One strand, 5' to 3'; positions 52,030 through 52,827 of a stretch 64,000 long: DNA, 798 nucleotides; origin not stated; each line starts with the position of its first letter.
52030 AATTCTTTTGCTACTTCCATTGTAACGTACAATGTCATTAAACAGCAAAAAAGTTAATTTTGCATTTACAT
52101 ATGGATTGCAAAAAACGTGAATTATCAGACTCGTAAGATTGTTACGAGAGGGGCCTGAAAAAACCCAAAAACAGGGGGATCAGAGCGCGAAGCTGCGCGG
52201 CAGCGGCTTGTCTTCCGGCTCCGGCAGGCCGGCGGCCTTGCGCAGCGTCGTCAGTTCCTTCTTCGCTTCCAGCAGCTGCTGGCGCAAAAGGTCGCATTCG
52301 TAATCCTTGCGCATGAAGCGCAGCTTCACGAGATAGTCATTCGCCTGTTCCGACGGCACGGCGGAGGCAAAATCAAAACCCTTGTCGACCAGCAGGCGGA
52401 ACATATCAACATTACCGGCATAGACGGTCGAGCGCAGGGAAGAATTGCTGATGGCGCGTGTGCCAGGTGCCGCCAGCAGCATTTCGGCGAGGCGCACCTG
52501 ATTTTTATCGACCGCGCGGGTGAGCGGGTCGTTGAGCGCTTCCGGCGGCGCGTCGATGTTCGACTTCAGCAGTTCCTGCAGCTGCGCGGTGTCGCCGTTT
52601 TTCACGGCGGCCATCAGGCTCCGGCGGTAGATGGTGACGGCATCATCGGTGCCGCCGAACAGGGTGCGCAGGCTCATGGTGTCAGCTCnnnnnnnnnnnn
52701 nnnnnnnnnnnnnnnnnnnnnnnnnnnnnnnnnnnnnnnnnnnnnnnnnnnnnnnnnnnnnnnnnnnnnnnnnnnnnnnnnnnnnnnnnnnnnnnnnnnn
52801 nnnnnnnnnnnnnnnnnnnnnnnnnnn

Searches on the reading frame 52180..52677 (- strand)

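Call 15: search_protein_families(library=pfam, proteins=[window:52180-52677:-], max_evalue=0.001)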
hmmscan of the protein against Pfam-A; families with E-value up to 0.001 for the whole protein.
window:52180-52677:- (165 aa): 3 families
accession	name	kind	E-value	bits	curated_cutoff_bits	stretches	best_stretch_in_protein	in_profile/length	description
PF13637.12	Ank_4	-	6.5e-06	26.8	22.7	0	22-68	2-50/50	Ankyrin repeats (many copies)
PF12796.13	Ank_2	-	2.7e-05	25.1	27.3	0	20-69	32-81/90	Ankyrin repeats (3 copies)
PF00023.36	Ank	-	0.00027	21.5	21.1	0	21-45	6-28/33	Ankyrin repeat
